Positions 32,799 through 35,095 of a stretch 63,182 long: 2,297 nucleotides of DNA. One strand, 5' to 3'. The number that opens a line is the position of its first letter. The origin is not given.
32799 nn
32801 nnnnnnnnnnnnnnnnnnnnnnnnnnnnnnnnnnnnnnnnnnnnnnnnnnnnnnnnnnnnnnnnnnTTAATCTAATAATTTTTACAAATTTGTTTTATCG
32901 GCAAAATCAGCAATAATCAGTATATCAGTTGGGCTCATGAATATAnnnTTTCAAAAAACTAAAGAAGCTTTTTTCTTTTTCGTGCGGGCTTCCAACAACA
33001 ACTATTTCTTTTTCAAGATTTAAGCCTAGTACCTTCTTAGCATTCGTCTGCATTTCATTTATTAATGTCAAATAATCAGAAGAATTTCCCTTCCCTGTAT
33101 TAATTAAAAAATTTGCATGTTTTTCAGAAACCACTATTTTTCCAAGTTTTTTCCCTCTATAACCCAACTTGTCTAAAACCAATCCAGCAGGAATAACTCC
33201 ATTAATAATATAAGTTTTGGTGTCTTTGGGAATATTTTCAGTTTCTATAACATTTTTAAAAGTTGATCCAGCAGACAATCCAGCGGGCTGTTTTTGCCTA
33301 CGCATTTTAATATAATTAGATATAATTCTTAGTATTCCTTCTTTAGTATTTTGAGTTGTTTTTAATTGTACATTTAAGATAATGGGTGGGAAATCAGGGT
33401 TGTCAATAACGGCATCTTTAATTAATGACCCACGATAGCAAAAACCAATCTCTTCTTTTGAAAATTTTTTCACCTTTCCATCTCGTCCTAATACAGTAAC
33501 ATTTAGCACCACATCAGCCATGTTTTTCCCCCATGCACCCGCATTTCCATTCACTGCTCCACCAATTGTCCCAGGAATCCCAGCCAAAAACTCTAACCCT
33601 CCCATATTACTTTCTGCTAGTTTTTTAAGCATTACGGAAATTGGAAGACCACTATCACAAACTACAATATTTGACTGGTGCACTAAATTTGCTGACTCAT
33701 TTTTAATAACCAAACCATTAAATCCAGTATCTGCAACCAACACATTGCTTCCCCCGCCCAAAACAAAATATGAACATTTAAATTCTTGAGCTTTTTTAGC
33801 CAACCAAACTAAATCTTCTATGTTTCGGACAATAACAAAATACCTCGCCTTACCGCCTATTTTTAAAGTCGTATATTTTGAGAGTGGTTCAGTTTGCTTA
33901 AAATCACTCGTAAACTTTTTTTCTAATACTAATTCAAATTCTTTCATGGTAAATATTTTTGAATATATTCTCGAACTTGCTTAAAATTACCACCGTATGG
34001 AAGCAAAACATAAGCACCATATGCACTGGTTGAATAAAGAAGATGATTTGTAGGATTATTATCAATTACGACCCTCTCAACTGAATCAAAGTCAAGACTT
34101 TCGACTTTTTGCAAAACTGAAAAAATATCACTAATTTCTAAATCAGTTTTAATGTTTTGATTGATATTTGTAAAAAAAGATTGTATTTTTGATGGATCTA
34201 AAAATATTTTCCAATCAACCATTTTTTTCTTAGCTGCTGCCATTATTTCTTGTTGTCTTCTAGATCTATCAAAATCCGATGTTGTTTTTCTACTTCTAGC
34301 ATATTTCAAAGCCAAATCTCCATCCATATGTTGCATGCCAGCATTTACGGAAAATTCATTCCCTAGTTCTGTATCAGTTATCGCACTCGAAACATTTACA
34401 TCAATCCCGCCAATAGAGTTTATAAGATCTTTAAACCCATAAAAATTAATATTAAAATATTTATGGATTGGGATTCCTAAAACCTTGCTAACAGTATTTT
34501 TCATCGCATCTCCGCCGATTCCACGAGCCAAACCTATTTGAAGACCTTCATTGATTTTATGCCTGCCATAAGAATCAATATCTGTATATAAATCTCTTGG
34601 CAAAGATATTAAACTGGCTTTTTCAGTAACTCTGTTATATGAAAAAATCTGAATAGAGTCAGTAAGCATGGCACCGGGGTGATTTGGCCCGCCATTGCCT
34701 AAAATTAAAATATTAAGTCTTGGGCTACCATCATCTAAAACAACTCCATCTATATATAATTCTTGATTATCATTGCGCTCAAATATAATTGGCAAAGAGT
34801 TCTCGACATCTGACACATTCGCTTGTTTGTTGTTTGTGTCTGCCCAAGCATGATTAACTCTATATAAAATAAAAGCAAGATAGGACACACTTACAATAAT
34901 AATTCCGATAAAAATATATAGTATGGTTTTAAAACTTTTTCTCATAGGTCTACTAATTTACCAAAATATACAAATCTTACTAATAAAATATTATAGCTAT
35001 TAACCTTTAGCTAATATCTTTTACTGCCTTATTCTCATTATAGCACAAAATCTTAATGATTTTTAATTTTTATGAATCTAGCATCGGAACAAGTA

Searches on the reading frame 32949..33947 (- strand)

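Call 65: search_protein_families(library=pfam, proteins=[window:32949-33947:-], max_evalue=0.0001)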
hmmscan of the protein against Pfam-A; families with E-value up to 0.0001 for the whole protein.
window:32949-33947:- (333 aa): 2 families
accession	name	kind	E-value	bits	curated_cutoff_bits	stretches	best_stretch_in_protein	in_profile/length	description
PF02873.21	MurB_C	-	1.1e-20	74.1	27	1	208-318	5-99/99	UDP-N-acetylenolpyruvoylglucosamine reductase, C-terminal domain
PF01565.28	FAD_binding_4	-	2.1e-19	70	26.4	1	35-162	2-138/139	FAD binding domain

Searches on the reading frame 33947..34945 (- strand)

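Call 65: search_protein_families(library=pfam, proteins=[window:33947-34945:-], max_evalue=0.0001)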
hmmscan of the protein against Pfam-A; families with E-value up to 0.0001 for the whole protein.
window:33947-34945:- (333 aa): 1 family
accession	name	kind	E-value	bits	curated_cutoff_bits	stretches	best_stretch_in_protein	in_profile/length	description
PF03816.19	LytR_cpsA_psr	-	4.9e-34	118.1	24.6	1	95-243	2-149/150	LytR_cpsA_psr family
